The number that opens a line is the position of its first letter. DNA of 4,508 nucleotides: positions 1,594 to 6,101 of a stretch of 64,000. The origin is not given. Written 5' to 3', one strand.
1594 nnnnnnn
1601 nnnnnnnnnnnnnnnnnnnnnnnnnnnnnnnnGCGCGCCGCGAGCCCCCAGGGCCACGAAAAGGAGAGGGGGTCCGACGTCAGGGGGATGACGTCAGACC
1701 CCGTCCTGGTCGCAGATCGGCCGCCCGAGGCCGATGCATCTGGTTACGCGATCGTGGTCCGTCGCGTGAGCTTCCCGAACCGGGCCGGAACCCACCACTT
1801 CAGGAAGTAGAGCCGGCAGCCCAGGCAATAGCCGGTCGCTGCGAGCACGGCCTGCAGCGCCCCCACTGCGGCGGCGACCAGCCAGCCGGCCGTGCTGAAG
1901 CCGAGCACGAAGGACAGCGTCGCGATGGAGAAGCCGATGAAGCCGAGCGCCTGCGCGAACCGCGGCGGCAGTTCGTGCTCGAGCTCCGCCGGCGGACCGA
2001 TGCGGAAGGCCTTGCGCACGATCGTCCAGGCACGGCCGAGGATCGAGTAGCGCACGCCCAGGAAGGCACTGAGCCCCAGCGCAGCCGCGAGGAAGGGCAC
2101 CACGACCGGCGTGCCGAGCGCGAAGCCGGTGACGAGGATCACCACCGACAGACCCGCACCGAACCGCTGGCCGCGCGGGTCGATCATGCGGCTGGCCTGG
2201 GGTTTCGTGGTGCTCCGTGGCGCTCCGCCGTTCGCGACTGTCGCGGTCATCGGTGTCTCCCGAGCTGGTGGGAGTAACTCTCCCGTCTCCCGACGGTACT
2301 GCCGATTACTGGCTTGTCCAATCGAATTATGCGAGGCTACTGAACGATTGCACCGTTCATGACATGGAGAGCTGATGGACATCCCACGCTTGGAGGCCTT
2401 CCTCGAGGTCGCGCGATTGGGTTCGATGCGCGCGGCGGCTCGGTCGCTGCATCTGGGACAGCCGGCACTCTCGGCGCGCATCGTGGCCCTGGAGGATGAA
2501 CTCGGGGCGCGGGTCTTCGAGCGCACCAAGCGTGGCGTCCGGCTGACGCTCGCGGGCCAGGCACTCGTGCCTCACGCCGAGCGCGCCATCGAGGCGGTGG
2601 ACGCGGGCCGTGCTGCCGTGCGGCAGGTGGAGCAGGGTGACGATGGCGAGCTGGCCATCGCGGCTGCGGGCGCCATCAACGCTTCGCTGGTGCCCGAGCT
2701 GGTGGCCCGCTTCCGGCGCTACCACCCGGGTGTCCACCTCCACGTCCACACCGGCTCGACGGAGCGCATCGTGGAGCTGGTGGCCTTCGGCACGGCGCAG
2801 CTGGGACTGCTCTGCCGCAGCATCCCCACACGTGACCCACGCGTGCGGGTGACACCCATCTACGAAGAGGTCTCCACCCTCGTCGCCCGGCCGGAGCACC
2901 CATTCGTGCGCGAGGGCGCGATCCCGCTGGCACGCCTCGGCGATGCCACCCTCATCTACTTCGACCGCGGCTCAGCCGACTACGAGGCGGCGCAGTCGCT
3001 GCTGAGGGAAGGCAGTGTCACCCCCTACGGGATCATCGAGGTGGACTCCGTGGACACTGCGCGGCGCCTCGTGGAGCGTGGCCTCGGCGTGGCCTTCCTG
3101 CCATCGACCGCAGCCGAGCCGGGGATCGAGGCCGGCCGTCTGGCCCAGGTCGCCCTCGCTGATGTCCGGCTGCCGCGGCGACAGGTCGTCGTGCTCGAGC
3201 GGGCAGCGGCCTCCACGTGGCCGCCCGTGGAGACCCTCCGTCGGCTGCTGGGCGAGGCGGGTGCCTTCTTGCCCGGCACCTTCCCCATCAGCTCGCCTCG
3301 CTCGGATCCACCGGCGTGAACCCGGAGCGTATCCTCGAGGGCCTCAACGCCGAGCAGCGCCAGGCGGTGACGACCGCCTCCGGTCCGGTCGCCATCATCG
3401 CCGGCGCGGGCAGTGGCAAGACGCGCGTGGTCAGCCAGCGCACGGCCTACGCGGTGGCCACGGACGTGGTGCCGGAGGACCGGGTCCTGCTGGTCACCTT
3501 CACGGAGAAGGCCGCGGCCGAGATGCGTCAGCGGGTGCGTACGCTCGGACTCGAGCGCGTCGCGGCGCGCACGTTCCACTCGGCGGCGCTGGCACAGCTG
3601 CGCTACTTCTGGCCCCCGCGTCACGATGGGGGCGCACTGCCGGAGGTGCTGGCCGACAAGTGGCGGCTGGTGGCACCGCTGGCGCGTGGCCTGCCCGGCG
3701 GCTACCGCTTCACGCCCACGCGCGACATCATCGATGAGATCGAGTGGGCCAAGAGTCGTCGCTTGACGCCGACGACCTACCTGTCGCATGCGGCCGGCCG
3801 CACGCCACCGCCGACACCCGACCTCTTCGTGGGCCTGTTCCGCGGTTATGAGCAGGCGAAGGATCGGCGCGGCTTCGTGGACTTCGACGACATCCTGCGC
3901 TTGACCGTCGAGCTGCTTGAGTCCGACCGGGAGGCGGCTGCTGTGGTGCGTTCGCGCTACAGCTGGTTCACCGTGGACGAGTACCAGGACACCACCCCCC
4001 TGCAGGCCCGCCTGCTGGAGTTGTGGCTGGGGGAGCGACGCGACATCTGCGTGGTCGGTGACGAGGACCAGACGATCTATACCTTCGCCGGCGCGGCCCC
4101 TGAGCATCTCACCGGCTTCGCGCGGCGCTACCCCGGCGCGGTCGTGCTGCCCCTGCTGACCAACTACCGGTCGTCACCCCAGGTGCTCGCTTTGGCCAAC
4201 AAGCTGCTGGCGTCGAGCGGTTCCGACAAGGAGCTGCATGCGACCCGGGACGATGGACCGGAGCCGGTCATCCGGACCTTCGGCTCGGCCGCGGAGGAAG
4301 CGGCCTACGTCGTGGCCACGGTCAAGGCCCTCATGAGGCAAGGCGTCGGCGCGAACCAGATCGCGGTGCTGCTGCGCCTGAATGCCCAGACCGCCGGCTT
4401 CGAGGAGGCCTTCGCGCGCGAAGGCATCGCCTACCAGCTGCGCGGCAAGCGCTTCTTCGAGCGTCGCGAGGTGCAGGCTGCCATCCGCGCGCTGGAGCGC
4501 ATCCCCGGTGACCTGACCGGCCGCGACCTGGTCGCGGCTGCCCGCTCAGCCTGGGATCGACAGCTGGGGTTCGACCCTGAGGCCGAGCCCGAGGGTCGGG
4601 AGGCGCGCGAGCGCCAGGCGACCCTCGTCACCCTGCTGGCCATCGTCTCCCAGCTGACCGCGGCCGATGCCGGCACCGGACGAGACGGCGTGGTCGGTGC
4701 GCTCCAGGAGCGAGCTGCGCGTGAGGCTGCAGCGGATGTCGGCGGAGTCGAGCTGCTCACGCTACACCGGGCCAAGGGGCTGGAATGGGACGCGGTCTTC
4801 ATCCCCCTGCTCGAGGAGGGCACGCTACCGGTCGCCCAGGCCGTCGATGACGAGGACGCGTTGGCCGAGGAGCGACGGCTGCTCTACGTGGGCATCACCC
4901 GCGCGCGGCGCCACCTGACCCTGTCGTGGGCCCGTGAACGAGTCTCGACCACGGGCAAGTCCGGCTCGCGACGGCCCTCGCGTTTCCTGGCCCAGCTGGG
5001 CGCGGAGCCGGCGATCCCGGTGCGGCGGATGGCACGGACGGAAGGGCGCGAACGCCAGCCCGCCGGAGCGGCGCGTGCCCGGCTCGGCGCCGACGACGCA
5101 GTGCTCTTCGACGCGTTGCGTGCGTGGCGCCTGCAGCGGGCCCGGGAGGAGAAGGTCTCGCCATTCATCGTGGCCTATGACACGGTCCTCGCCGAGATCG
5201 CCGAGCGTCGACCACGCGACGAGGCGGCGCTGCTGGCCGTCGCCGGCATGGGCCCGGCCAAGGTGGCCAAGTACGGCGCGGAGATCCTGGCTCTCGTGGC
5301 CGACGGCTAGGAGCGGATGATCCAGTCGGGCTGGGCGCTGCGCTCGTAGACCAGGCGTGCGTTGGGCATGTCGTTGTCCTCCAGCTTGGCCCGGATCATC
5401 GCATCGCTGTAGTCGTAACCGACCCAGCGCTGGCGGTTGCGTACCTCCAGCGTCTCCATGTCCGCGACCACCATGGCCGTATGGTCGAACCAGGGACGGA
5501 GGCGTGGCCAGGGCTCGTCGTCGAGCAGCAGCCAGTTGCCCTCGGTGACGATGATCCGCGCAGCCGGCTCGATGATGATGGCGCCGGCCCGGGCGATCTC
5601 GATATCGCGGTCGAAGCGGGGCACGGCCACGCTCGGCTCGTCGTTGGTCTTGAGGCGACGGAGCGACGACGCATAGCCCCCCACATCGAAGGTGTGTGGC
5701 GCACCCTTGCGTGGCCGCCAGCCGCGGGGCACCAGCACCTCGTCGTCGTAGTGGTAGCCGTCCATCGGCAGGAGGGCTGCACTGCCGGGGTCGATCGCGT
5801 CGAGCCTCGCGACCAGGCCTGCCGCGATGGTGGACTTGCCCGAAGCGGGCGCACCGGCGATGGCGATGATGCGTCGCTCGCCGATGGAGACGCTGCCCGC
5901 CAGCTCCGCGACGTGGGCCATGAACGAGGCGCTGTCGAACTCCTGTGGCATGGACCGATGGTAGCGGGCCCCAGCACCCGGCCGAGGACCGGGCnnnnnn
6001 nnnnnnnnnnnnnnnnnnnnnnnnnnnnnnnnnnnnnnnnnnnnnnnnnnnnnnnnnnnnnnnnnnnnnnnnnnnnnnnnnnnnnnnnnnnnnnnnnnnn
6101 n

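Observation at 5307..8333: NERD nuclease fused to UvrD-like SF1 helicase, flanked by nitroreductase and a P-loop kinase: nuclease-helicase (Nhi-like) candidate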

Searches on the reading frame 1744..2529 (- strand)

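Call 12: search_protein_families(library=pfam, proteins=[window:1744-2529:-], max_evalue=0.0001)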
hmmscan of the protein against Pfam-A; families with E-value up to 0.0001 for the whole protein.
window:1744-2529:- (261 aa): 1 family
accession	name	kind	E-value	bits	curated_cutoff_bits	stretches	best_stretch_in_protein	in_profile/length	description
PF14340.12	DUF4395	-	2e-27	96.5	24.5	1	116-243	1-127/130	Domain of unknown function (DUF4395)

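Call 58: search_protein_families(library=padloc, proteins=[window:1744-2529:-], max_evalue=0.001)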
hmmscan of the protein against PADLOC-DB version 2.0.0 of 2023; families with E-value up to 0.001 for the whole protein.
window:1744-2529:- (261 aa): 0 families

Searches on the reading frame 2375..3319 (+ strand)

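Call 12: search_protein_families(library=pfam, proteins=[window:2375-3319:+], max_evalue=0.0001)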
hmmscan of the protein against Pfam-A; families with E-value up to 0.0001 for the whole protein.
window:2375-3319:+ (314 aa): 2 families
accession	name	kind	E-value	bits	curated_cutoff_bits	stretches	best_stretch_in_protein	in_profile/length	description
PF03466.25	LysR_substrate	-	3.1e-41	141.5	28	1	87-295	2-207/209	LysR substrate binding domain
PF00126.33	HTH_1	-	2.1e-20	72.8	26.6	1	5-62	3-60/60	Bacterial regulatory helix-turn-helix protein, lysR family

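Call 58: search_protein_families(library=padloc, proteins=[window:2375-3319:+], max_evalue=0.001)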
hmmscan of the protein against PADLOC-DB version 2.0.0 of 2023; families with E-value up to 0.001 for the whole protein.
window:2375-3319:+ (314 aa): 0 families

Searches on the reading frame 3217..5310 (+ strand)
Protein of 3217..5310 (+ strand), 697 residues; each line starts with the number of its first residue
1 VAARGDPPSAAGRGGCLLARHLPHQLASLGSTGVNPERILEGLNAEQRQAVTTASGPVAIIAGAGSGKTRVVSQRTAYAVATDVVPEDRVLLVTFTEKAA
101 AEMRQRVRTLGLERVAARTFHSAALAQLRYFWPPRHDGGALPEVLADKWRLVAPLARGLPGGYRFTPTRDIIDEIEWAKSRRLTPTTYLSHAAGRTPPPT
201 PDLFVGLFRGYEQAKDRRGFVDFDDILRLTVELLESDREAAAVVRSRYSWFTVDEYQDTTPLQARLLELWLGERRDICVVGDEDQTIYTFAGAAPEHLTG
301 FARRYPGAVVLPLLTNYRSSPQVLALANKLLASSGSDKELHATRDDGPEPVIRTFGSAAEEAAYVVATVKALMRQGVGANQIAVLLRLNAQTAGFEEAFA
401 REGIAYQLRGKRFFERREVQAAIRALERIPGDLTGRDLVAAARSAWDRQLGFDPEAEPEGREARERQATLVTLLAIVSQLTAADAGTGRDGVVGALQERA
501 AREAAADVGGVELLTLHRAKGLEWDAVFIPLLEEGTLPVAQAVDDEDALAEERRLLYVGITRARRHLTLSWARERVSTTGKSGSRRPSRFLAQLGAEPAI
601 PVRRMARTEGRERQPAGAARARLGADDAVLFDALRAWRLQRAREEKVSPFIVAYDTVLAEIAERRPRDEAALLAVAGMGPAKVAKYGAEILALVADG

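Call 7: search_protein_families(library=pfam, proteins=[window:3217-5310:+], max_evalue=0.01)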
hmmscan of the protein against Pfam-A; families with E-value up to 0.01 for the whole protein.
window:3217-5310:+ (697 aa): 8 families
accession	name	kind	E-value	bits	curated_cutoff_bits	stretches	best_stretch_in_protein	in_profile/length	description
PF00580.27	UvrD-helicase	-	7.7e-54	183.6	23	1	43-305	1-270/271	UvrD/REP helicase N-terminal domain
PF13361.12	UvrD_C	-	1.6e-43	149.9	25.6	2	495-573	272-349/350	UvrD-like helicase C-terminal domain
PF13245.12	AAA_19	-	5.9e-26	91.7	25.1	1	47-290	1-133/134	AAA domain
PF00570.28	HRDC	-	1e-21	77.1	23.8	1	629-694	3-68/68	HRDC domain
PF13538.12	UvrD_C_2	-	5.2e-12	45.9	27.4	1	512-569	3-51/52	UvrD-like helicase C-terminal domain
PF13604.12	AAA_30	-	8.8e-07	29.3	27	1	43-108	2-67/191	AAA domain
PF13087.12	AAA_12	-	8.4e-05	22.7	27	0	505-568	138-189/195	AAA domain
PF01443.25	Viral_helicase1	-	0.00081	19.7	21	0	509-568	175-225/228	Viral superfamily 1 RNA helicase core domain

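Call 8: search_protein_families(library=padloc, proteins=[window:3217-5310:+], max_evalue=0.01)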
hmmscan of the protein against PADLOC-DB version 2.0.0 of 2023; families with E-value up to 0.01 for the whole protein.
window:3217-5310:+ (697 aa): 61 families (the best 25 are shown)
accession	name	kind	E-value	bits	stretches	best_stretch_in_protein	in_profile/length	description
PDLC00117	GajB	-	9.3e-71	237.1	3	207-421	178-393/604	UrvD helicase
PDLC00114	GajB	-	1.4e-67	226.7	2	39-412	4-384/635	UrvD helicase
PDLC00132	GajB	-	1.6e-67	226.6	3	204-410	171-382/625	UrvD helicase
PDLC03802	RTasHel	-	1.3e-64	217.2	2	42-426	5-360/675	DRT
PDLC00121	GajB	-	7.7e-53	177.9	2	212-602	168-545/565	UrvD helicase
PDLC00103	GajB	-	5.8e-51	172.1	2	44-407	18-376/612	UrvD helicase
PDLC00130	GajB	-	6.7e-45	151.4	3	216-333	174-292/589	UrvD helicase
PDLC00127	GajB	-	3.5e-43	146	3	207-384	161-342/594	UrvD helicase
PDLC00107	GajB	-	4.8e-40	135.7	3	220-406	188-373/587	UrvD helicase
PDLC00123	GajB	-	8.6e-38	128.2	3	218-396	147-322/540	UrvD helicase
PDLC00119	GajB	-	1.4e-36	124.6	3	210-382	181-352/565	UrvD helicase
PDLC00104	GajB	-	3.1e-36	123.3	3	216-401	134-317/574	UrvD helicase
PDLC00112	GajB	-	1.6e-34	117.5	3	216-385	177-349/581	UrvD helicase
PDLC00110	GajB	-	2.4e-34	116.9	3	203-337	226-367/725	UrvD helicase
PDLC00144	GajB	-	3.9e-34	116.2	3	220-406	133-324/559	UrvD helicase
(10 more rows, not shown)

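Call 9: search_protein_families(library=ncbifam, proteins=[window:3217-5310:+], max_evalue=0.01)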
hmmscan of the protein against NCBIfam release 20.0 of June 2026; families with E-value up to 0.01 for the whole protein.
window:3217-5310:+ (697 aa): 21 families
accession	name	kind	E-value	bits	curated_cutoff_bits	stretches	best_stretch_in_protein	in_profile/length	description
TIGR01073.1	pcrA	equivalog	5.6e-96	322.5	911.2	2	40-424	2-390/725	DNA helicase PcrA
NF008743.0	PRK11773.1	equivalog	8.8e-93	311.9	965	2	37-426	4-395/720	DNA helicase II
TIGR01075.1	uvrD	equivalog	4.6e-89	299.6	1144.45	2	39-426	1-390/715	DNA helicase II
TIGR01074.1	rep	equivalog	5.6e-81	272.7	951.45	2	43-421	2-384/668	DNA helicase Rep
NF008172.0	PRK10919.1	equivalog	7.5e-63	212.8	1168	2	43-423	3-387/673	DNA helicase Rep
NF008276.0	PRK11054.1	equivalog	1.7e-40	139.2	543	3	42-126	196-281/684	DNA helicase IV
TIGR02785.1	addA_Gpos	equivalog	5.4e-36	123.9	707.65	2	209-331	346-480/1234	helicase-exonuclease AddAB subunit AddA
TIGR00609.1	recB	equivalog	1e-29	103.4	696.05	3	212-334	334-458/1175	exodeoxyribonuclease V subunit beta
NF010485.0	PRK13909.1-2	equivalog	9.5e-29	100.2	650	2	212-528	293-628/909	RecB-like helicase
TIGR02784.1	addA_alphas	equivalog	4.6e-27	94.8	860.75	3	208-343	348-505/1138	double-strand break repair helicase AddA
NF010487.0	PRK13909.1-4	equivalog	3.5e-21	75.2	759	2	217-410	294-506/924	RecB-like helicase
NF008128.0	PRK10876.1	equivalog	2.8e-19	68.3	1697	1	212-333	340-463/1181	exodeoxyribonuclease V subunit beta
TIGR01389.1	recQ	equivalog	2.5e-16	59.3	640.2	1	618-695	512-589/591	DNA helicase RecQ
NF041464.1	HelD_BACSU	equivalog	6.1e-12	44.3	419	1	251-393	550-687/779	RNA polymerase recycling motor HelD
NF008279.0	PRK11057.1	equivalog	8.2e-09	34.4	1015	1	621-695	526-600/608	ATP-dependent DNA helicase RecQ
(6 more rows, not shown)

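Call 48: find_homologous_proteins(query=window:3316-5310:+, max_evalue=1e-20)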
Query window:3316-5310:+ (664 aa): 7901 proteins with E <= 1e-20 among 8000 candidates; the best 120 are listed.
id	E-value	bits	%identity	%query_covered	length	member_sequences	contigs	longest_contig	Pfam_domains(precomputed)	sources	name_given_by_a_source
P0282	0.0e+0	1435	100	100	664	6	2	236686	PF13538.13,PF13604.13,PF13361.13,PF00570.29,PF13245.13,PF00580.28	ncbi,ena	-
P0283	0.0e+0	1356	94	100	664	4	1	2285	PF13538.13,PF13361.13,PF00570.29,PF13245.13,PF00580.28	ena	-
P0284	0.0e+0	1126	79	100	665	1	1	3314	PF13538.13,PF13604.13,PF13361.13,PF00570.29,PF13245.13,PF00580.28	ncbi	-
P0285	0.0e+0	1119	79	100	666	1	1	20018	PF13538.13,PF13604.13,PF13361.13,PF00570.29,PF13245.13,PF00580.28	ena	-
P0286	0.0e+0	1114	79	100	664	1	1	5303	PF13538.13,PF13604.13,PF13361.13,PF00570.29,PF13245.13,PF00580.28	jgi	jgi:DNA helicase-2/ATP-dependent DNA helicase PcrA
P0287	0.0e+0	1113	78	100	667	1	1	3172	PF13538.13,PF13361.13,PF00570.29,PF13245.13,PF00580.28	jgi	jgi:DNA helicase-2/ATP-dependent DNA helicase PcrA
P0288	0.0e+0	1113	78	100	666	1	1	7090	PF13538.13,PF13361.13,PF00570.29,PF13245.13,PF00580.28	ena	-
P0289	0.0e+0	1110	78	100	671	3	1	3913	PF13538.13,PF13604.13,PF13361.13,PF00570.29,PF13245.13,PF00580.28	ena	-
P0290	0.0e+0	1104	79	100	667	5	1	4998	PF13538.13,PF13604.13,PF13361.13,PF00570.29,PF13245.13,PF00580.28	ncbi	ncbi:MAG: ATP-dependent DNA helicase UvrD2 [Chloroflexota bacterium]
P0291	0.0e+0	1102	77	100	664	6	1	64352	PF13538.13,PF13604.13,PF13361.13,PF00570.29,PF13245.13,PF00580.28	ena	-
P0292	0.0e+0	1101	77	99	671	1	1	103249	PF13538.13,PF13604.13,PF13361.13,PF00570.29,PF13245.13,PF00580.28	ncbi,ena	-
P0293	0.0e+0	1098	77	99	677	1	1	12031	PF13538.13,PF13604.13,PF13361.13,PF00570.29,PF13245.13,PF00580.28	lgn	-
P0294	0.0e+0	1096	78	100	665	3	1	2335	PF13538.13,PF13361.13,PF00570.29,PF13245.13,PF00580.28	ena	-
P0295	0.0e+0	1095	76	100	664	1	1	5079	PF13538.13,PF13361.13,PF00570.29,PF13245.13,PF00580.28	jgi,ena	-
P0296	0.0e+0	1094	77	100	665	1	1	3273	PF13538.13,PF13604.13,PF13361.13,PF00570.29,PF13245.13,PF00580.28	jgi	jgi:DNA helicase-2/ATP-dependent DNA helicase PcrA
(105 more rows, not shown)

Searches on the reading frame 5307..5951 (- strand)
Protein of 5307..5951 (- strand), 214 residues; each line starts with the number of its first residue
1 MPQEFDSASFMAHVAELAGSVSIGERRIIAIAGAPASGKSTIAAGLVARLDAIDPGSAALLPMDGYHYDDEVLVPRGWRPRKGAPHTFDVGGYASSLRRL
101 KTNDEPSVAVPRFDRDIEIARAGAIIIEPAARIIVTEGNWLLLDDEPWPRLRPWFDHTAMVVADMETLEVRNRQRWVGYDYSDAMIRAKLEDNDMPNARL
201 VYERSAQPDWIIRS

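Call 7: search_protein_families(library=pfam, proteins=[window:5307-5951:-], max_evalue=0.01)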
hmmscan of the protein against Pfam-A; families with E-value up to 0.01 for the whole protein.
window:5307-5951:- (214 aa): 1 family
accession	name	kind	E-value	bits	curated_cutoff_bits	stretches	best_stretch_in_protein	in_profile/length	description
PF13238.12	AAA_18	-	0.0049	17.8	29.4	0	29-52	1-23/128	AAA domain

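Call 8: search_protein_families(library=padloc, proteins=[window:5307-5951:-], max_evalue=0.01)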
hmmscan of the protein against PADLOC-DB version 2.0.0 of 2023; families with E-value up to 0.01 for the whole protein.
window:5307-5951:- (214 aa): 1 family
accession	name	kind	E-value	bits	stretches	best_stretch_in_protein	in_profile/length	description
PDLC04140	mad8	-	0.00044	17.9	1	21-53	22-54/314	mads_8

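Call 9: search_protein_families(library=ncbifam, proteins=[window:5307-5951:-], max_evalue=0.01)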
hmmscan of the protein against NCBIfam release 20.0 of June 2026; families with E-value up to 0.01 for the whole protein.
window:5307-5951:- (214 aa): 8 families
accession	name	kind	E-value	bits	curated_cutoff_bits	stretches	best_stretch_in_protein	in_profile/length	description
NF006746.0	PRK09270.1-5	subfamily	3.9e-71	238.3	250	1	22-213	17-206/210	nucleoside/nucleotide kinase family protein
NF006744.0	PRK09270.1-3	equivalog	6.1e-56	189.2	281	1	23-213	20-209/213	nucleoside/nucleotide kinase family protein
NF006743.0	PRK09270.1-2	equivalog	5.2e-54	182.6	227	1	11-213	13-213/217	nucleoside/nucleotide kinase family protein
NF006742.0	PRK09270.1-1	equivalog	7.8e-26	90.8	402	1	20-211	37-224/237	nucleoside/nucleotide kinase family protein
NF006745.0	PRK09270.1-4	equivalog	3.6e-21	75.2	228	1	24-209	40-230/246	nucleoside/nucleotide kinase family protein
NF004018.0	PRK05480.1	equivalog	3.7e-09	36.4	180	1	26-171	6-142/210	uridine kinase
TIGR00554.2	panK_bact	equivalog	4.1e-08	32.9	235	1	28-166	84-228/310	type I pantothenate kinase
TIGR00235.1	udk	equivalog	2.8e-06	27.1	220.3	1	27-166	7-137/207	uridine kinase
